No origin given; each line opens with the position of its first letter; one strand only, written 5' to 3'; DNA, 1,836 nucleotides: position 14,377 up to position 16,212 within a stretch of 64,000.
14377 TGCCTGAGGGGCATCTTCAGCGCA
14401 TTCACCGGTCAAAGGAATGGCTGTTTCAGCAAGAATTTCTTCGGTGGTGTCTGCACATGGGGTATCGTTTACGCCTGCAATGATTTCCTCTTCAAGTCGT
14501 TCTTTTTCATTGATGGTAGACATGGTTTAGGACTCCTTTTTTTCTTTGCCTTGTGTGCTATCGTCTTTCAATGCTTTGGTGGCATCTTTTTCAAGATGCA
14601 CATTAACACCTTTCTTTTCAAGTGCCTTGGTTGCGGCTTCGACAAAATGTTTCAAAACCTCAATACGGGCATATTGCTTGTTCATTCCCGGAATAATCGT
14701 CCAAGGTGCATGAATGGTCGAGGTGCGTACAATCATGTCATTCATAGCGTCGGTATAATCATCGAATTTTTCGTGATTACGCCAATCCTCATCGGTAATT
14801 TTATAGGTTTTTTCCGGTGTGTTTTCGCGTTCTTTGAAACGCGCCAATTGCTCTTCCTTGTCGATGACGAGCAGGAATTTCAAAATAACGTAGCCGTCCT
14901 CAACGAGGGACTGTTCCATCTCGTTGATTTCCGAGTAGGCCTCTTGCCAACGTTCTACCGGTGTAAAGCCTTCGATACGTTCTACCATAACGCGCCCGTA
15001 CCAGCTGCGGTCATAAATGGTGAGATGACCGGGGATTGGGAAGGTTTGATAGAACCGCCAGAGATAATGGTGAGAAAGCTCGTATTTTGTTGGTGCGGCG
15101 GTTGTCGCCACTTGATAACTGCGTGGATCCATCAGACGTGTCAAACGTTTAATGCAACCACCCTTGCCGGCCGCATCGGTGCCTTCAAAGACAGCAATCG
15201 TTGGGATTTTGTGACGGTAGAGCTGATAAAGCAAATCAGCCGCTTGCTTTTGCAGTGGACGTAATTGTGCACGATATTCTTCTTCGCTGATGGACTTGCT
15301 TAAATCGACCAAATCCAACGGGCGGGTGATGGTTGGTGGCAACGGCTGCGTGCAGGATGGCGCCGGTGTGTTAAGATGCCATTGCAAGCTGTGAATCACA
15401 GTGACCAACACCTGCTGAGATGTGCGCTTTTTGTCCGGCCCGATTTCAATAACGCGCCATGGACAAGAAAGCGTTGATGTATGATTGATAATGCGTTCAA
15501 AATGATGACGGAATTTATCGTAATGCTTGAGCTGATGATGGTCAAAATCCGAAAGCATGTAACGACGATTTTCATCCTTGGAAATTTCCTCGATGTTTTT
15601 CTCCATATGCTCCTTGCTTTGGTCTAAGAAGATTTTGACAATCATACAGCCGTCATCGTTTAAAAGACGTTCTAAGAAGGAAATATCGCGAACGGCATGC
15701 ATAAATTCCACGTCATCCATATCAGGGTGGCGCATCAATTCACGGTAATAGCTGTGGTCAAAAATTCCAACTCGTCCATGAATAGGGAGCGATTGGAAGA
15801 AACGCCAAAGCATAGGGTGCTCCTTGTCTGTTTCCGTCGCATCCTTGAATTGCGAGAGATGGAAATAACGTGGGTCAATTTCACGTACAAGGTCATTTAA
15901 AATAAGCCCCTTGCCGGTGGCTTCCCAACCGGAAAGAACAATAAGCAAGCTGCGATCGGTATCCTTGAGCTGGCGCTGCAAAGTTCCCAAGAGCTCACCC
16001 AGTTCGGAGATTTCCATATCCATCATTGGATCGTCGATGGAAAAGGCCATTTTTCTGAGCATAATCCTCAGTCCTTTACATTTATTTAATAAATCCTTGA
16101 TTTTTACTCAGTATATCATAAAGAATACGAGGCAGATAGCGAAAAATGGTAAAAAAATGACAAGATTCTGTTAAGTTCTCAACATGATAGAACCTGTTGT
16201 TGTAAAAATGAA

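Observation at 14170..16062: Two-domain PPK2 translationally coupled to an acidic-head/poly-lysine-tail disordered protein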

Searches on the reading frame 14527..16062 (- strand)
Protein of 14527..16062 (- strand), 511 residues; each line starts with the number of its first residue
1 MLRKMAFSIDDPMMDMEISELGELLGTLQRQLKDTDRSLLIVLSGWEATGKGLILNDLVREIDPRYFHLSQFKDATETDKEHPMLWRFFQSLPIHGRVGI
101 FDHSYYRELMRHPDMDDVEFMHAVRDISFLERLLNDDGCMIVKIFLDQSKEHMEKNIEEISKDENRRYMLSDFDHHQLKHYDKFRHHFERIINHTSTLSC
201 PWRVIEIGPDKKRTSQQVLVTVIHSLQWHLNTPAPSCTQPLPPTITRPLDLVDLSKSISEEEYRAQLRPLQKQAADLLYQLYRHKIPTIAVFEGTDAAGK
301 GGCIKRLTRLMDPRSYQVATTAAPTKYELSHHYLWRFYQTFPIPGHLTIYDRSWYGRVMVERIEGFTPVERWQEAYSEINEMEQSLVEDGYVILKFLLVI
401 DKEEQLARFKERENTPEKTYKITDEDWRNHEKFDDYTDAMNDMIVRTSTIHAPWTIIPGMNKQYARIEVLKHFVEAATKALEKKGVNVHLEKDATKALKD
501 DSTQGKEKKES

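Call 3: search_protein_families(library=pfam, proteins=[window:14527-16062:-], max_evalue=0.01)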
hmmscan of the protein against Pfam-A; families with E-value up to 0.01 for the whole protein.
window:14527-16062:- (511 aa): 1 family
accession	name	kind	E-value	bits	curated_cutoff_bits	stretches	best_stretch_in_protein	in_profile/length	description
PF03976.20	PPK2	-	3.9e-118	393.5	22.3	2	258-481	2-225/229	Polyphosphate kinase 2 (PPK2)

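Call 4: search_protein_families(library=ncbifam, proteins=[window:14527-16062:-], max_evalue=0.01)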
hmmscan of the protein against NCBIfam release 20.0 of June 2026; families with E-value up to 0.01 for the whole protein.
window:14527-16062:- (511 aa): 6 families
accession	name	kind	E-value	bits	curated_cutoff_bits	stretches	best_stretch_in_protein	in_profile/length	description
TIGR03708.1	poly_P_AMP_trns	equivalog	6.3e-161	536.4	547.65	1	8-481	9-493/493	polyphosphate:AMP phosphotransferase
NF050016.1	PolyPhAMPPhtase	equivalog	1.7e-107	360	800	2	255-475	250-467/472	polyphosphate:AMP phosphotransferase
TIGR03709.1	PPK2_rel_1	subfamily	1.2e-94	316.4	247.2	2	259-483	27-251/264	PPK2 family polyphosphate kinase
TIGR03707.1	PPK2_P_aer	equivalog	3.7e-91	304.9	301.8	2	258-476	2-220/230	polyphosphate kinase 2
NF042973.1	ADPpolyPPhtase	equivalog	5.8e-71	239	450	2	259-476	29-259/285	ADP-polyphosphate phosphotransferase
TIGR00041.1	DTMP_kinase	equivalog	2e-05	24.4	83.25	0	291-329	8-46/196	dTMP kinase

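Call 11: find_related_loci(query=window:14527-16062:-, collection=genome_contigs, flank=4000)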
Query window:14527-16062:- (511 aa) in genome_contigs; peptide patterns used: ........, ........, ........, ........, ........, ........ (x = any residue, [..] = any of these).
308 stretches matched a pattern; 271 encode a relative of the query (tblastn E <= 1e-3); the best 80 are kept; 80 distinct loci.
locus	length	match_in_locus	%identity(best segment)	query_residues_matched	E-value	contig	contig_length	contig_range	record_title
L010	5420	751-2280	88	1-510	0e+0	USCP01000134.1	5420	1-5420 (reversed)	uncultured Peptococcaceae bacterium isolate UMGS1590 genome assembly, contig: NODE_2337_length_5420_cov_3.47008, whole g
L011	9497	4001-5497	72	1-501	0e+0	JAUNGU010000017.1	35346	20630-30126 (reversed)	MAG: Peptococcaceae bacterium isolate S27M_St_37 NODE_628_length_35346_cov_9.867417, whole genome shotgun sequence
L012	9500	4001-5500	70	1-501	0e+0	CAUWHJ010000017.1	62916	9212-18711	MAG: uncultured Peptococcaceae bacterium isolate SRS17165169__bin28 genome assembly, contig: SRS17165169_NODE_158_length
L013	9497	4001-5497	69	1-504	0e+0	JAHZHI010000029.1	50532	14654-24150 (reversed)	MAG: Peptococcaceae bacterium isolate HRGM_Genome_3247 HRGM_Genome_3247_29, whole genome shotgun sequence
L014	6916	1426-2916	69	1-502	0e+0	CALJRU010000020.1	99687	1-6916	MAG TPA_asm: uncultured Peptococcaceae bacterium isolate ERR1953520_bin.95_CONCOCT_v1.1_MAG genome assembly, contig: ERZ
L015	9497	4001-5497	69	1-504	0e+0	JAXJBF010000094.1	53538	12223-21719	MAG: Peptococcaceae bacterium isolate DOME_MAG_11354 11354_W0105_k141_111520, whole genome shotgun sequence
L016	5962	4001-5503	68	1-502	0e+0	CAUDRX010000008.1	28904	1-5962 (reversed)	MAG TPA_asm: uncultured Peptococcaceae bacterium isolate SRR18940290_bin.51_MetaWRAP_v1.3_MAG genome assembly, contig: E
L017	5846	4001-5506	68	1-507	0e+0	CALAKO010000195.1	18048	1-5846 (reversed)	MAG TPA_asm: uncultured Peptococcaceae bacterium isolate SRR7658648_bin.69_CONCOCT_v1.1_MAG genome assembly, contig: ERZ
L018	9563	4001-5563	68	1-509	0e+0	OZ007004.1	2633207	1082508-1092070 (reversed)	MAG: uncultured Peptococcaceae bacterium isolate 6732_HOM_VAC_s129.ctg000173l_hifiasm_large MAG genome assembly, chromos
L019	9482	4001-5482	64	1-496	0e+0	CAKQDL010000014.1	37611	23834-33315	MAG: uncultured Peptococcaceae bacterium isolate REFINED_METABAT215_TOP10_CONTIGS_1500_ASSEMBLY_K77_MERGED__Hadza_PheChl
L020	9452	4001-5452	59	1-484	0e+0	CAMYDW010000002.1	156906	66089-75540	MAG TPA_asm: uncultured Peptococcaceae bacterium isolate SRR17635698_bin.14_metaWRAP_v1.3_MAG genome assembly, contig: E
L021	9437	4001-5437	50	9-484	6e-160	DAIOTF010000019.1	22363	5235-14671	MAG TPA_asm: Atopostipes sp. isolate CTOTU5049 NODE_278_length_22363_cov_12.855657, whole genome shotgun sequence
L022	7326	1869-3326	49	4-484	1e-157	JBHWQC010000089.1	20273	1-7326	MAG: Atopostipes sp. isolate MAG_SW_CA_109 k141_1039538, whole genome shotgun sequence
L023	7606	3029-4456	49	9-482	3e-157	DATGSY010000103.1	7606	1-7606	MAG TPA_asm: Atopostipes sp. isolate SMAG_U10489 k141_634135, whole genome shotgun sequence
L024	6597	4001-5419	47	5-484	2e-153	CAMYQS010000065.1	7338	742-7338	MAG TPA_asm: uncultured Atopostipes sp. isolate SRR19390410_bin.5_metawrap_v1.3_MAG genome assembly, contig: NODE.661_le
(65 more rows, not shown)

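Call 29: find_homologous_proteins(query=window:14527-16062:-, max_evalue=1e-30)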
Query window:14527-16062:- (511 aa): 7968 proteins with E <= 1e-30 among 8000 candidates; the best 120 are listed.
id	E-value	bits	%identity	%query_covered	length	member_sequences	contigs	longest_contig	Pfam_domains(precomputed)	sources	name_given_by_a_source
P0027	0.0e+0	1072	88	100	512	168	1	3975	PF03976.21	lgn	-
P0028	8.2e-297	1003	84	100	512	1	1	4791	PF03976.21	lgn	-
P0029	2.3e-289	978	81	100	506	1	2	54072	PF03976.21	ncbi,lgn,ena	-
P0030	4.6e-289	977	81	100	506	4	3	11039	PF03976.21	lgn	-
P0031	9.6e-283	956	79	100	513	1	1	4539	PF03976.21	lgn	-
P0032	5.4e-259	878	72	98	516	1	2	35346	PF03976.21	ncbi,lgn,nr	ncbi:MAG: phosphate--AMP phosphotransferase [Peptococcaceae bacterium]|nr:phosphate--AMP phosphotran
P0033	1.2e-251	854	68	100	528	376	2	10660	PF03976.21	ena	-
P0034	1.2e-250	851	70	99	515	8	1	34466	PF03976.21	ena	-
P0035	5.1e-250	848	70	98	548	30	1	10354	PF03976.21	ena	-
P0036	2.1e-249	846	70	98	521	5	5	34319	PF03976.21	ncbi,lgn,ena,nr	ncbi:MAG: phosphate--AMP phosphotransferase [Peptococcaceae bacterium]|nr:phosphate--AMP phosphotran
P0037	3.5e-249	846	72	95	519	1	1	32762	PF03976.21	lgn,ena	-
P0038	9.3e-249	844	69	99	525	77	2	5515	PF03976.21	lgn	-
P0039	4.2e-248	842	69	99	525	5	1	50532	PF03976.21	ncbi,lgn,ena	-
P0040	2.2e-247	840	69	98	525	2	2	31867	PF03976.21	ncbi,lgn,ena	-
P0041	2.8e-247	839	69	98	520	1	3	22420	PF03976.21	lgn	-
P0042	6.3e-247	838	69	98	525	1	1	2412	PF03976.21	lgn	-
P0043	3.1e-245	833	69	100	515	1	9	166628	PF03976.21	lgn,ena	-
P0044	6.7e-241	818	67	100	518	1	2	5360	PF03976.21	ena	-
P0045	3.9e-238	809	66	98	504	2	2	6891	PF03976.21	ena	-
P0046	2.2e-227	774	64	100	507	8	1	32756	PF03976.21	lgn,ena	-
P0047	1.3e-225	768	64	97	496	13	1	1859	PF03976.21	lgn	-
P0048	1.0e-221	755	63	97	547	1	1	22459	PF03976.21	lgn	-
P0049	6.8e-213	726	64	96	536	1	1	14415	PF03976.21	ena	-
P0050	3.2e-212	724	61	98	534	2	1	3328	PF03976.21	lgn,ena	-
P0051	1.0e-211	722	62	95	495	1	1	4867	PF03976.21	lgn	-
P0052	2.7e-210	717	61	98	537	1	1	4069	PF03976.21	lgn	-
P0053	5.1e-201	687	59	95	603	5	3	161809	PF03976.21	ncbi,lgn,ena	-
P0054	9.5e-169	580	52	94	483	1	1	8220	PF03976.21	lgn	-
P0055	2.1e-166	573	53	93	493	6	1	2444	PF03976.21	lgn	-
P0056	4.7e-166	571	42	92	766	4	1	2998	PF03976.21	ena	-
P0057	1.3e-162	560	52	95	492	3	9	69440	PF03976.21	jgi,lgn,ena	jgi:polyphosphate:AMP phosphotransferase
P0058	2.9e-162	559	52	95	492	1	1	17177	PF03976.21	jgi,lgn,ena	-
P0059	4.6e-162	558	52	95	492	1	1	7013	PF03976.21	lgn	-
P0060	3.6e-161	555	53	93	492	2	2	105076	PF03976.21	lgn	-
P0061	4.5e-161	555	51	94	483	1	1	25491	PF03976.21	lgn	-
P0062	5.0e-161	555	52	93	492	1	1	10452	PF03976.21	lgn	-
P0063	6.0e-161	555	50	95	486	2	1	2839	PF03976.21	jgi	-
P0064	7.6e-160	551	52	94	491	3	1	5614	PF03976.21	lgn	-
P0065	2.1e-159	550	52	93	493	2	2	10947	PF03976.21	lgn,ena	-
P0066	2.3e-159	549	53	95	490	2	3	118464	PF03976.21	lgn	-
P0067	5.5e-159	548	53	92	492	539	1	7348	PF03976.21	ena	-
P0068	6.9e-159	548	52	93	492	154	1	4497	PF03976.21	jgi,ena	-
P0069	3.2e-158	546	52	93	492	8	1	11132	PF03976.21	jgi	jgi:polyphosphate:AMP phosphotransferase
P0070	5.6e-157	542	53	89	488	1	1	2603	PF03976.21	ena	-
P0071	5.4e-156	538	51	91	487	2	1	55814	PF03976.21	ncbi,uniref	ncbi:phosphate:AMP phosphotransferase [Jeotgalibaca sp. A122]|uniref:phosphate:AMP phosphotransferas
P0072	9.9e-156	537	51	91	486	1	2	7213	PF03976.21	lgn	-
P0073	7.1e-155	535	50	91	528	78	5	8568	PF03976.21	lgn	-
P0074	7.3e-155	535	52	93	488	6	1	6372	PF03976.21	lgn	-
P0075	1.5e-154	533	50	92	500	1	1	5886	PF03976.21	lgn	-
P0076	2.3e-154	533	52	91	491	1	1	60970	PF03976.21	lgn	-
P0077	5.1e-154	532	51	91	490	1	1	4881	PF03976.21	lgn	-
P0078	8.3e-153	528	48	93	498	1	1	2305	PF03976.21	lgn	-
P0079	9.4e-153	528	49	94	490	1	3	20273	PF03976.21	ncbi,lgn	-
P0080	1.0e-152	527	50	91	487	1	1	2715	PF03976.21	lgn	-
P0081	1.4e-152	527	50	94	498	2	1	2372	PF03976.21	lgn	-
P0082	3.3e-152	526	49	93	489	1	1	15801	PF03976.21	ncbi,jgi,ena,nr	ncbi:MAG TPA: phosphate:AMP phosphotransferase [Atopostipes sp.]|nr:phosphate:AMP phosphotransferase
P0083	1.3e-151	524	-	-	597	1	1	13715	PF03976.21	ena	-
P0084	1.3e-151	524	49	93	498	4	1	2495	PF03976.21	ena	-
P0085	1.9e-151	523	49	91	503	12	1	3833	PF03976.21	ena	-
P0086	4.7e-150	519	49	93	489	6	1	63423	PF03976.21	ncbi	ncbi:phosphate:AMP phosphotransferase [Alkalibacterium iburiense]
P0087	2.5e-149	516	48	92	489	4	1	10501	PF03976.21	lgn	-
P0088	8.1e-149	515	51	91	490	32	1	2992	PF03976.21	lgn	-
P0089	1.3e-148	514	49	93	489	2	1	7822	PF03976.21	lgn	-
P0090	1.9e-148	513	50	91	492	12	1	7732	PF03976.21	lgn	-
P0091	4.1e-148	512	48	93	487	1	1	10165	PF03976.21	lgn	-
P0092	4.3e-148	512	48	91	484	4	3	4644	PF03976.21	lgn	-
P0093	1.5e-147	510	50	92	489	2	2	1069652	PF03976.21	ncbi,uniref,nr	ncbi:phosphate:AMP phosphotransferase [Aerococcus kribbianus]|uniref:Phosphate:AMP phosphotransferas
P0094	2.1e-147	510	49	89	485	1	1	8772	PF03976.21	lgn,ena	-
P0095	2.3e-147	510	47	91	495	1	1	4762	PF03976.21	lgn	-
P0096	2.3e-147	510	50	91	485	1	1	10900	PF03976.21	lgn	-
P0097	1.2e-146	508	48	93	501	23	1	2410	PF03976.21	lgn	-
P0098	1.5e-146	507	48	93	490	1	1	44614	PF03976.21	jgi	jgi:polyphosphate:AMP phosphotransferase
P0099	3.0e-146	506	48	92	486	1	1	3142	PF03205.21,PF03976.21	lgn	-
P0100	3.2e-146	506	48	92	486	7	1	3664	PF03976.21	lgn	-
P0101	1.0e-145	504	48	92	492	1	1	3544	PF03976.21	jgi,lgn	jgi:polyphosphate:AMP phosphotransferase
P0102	1.3e-145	504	50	90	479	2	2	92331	PF03976.21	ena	-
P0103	2.0e-145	503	48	91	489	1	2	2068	PF03976.21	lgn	-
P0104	7.0e-145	502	47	91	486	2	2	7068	PF03976.21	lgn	-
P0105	1.7e-144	500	47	94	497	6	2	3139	PF03976.21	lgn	-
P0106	1.8e-144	500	48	91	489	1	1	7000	PF03976.21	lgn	-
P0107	2.3e-144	500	48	92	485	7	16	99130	PF03976.21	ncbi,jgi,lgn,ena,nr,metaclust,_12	ncbi:MAG TPA: phosphate:AMP phosphotransferase [Erysipelothrix sp.]|jgi:polyphosphate:AMP phosphotra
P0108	3.2e-144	499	65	63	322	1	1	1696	PF03976.21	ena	-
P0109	4.6e-144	499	50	92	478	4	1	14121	PF03976.21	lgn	-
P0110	5.4e-144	499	48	92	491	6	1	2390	PF03976.21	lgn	-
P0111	7.4e-144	498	50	91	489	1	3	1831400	PF03976.21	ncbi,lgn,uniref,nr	ncbi:phosphate:AMP phosphotransferase [Aerococcus urinaehominis]|uniref:Phosphate:AMP phosphotransfe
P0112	1.1e-143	498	46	92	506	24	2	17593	PF03976.21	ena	-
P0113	1.2e-143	498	48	91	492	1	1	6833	PF03976.21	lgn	-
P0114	1.4e-143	497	48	93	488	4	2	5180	PF03976.21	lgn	-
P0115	2.1e-143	497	48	91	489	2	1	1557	PF03976.21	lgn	-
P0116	3.5e-143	496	49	91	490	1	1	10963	PF03976.21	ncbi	-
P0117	5.2e-143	495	48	91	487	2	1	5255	PF03976.21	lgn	-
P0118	6.4e-143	495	48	91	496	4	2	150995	PF03976.21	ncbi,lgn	-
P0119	7.9e-143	495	48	91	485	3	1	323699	PF03976.21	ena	-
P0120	8.5e-143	495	48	93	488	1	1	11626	PF03976.21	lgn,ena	-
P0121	1.0e-142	494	46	92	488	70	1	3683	PF03976.21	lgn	-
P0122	3.3e-142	493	48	91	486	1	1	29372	PF03976.21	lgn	-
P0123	3.4e-142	493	48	91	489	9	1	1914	PF03976.21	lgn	-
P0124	9.0e-142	491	41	93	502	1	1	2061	PF03976.21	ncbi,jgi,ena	jgi:polyphosphate kinase 2 (PPK2 family)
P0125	2.0e-141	490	45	93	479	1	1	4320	PF03976.21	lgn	-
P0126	5.4e-141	489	48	91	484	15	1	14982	PF03976.21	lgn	-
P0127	2.0e-140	487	46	92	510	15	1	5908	PF03976.21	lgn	-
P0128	2.2e-140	487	41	90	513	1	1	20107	PF03976.21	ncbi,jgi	jgi:polyphosphate kinase 2 (PPK2 family)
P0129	2.4e-140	487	47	94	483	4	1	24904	PF03976.21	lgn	-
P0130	2.4e-140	487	46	92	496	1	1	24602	PF03976.21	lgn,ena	-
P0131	2.5e-140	487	44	89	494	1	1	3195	PF03976.21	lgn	-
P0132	6.5e-140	485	45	93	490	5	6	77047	PF03976.21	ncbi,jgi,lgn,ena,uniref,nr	ncbi:phosphate:AMP phosphotransferase [Aerococcus sp. 1KP-2016]|uniref:phosphate:AMP phosphotransfer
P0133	1.5e-139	484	46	94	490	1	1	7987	PF03976.21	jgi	-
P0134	3.1e-139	483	47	92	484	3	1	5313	PF03976.21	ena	-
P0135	1.5e-138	481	41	90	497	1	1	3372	PF03976.21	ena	-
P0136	2.3e-138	480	70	58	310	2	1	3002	PF03976.21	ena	-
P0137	3.4e-138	480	47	93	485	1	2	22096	PF03976.21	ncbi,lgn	-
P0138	3.5e-138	480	41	91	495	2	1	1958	PF03976.21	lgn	-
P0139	7.8e-138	478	40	92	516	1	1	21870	PF03976.21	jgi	-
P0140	7.9e-138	478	43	90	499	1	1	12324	PF03976.21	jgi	jgi:AMP-polyphosphate phosphotransferase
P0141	8.6e-138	478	48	90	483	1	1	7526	PF03976.21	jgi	jgi:polyphosphate:AMP phosphotransferase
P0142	1.2e-137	478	47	91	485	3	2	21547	PF03976.21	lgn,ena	-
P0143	1.5e-137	477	39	93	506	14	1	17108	PF03976.21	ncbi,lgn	ncbi:MAG: phosphate--AMP phosphotransferase [Blastocatellia bacterium]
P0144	3.3e-137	476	45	92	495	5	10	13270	PF03976.21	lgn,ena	-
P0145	4.6e-137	476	40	90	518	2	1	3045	PF03976.21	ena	-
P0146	4.7e-137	476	42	89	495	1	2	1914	PF03976.21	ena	-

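Call 32: find_encoding_contigs(protein=P0048, flank=3000, max_places=1)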
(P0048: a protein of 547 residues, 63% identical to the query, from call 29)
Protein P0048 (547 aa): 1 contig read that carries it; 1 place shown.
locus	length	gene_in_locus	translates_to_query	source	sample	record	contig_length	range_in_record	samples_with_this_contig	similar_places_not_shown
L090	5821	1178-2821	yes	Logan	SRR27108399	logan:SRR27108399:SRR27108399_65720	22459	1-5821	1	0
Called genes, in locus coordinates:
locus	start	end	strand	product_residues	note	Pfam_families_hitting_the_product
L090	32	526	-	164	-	-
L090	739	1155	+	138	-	-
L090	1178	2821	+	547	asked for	PF03976:PPK2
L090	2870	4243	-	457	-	PF00291:PALP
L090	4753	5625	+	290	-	PF01734:Patatin, PF19890:DUF6363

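Call 33: find_encoding_contigs(protein=P0049, flank=3000, max_places=1)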
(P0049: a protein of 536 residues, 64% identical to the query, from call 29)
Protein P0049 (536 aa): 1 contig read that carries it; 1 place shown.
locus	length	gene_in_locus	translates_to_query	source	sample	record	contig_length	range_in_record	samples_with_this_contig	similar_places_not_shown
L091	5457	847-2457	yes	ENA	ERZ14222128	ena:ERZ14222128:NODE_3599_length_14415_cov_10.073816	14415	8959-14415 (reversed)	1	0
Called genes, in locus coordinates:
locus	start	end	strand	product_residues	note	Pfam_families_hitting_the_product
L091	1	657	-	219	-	?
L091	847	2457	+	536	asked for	PF03976:PPK2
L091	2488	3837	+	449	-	PF07833:Cu_amine_oxidN1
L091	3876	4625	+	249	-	PF04909:Amidohydro_2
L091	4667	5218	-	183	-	PF18306:LDcluster4, PF03641:Lysine_decarbox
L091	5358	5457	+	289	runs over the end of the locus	PF01734:Patatin, PF19890:DUF6363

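Call 34: find_encoding_contigs(protein=P0035, flank=3000, max_places=1)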
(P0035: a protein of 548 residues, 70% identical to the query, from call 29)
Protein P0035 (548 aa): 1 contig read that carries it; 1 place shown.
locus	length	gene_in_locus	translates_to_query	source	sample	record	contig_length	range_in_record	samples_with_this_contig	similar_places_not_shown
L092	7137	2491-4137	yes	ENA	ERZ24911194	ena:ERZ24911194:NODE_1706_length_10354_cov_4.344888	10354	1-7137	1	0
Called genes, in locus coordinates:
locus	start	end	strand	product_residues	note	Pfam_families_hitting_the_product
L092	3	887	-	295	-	?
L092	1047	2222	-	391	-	PF04545:Sigma70_r4 (faint), PF12728:HTH_17 (faint), PF13384:HTH_23 (faint), PF00196:GerE, PF08281:Sigma70_r4_2 (weak)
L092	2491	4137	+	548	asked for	PF03976:PPK2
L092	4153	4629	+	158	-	-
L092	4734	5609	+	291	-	PF01734:Patatin, PF19890:DUF6363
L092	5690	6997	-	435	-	-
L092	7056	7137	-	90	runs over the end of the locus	-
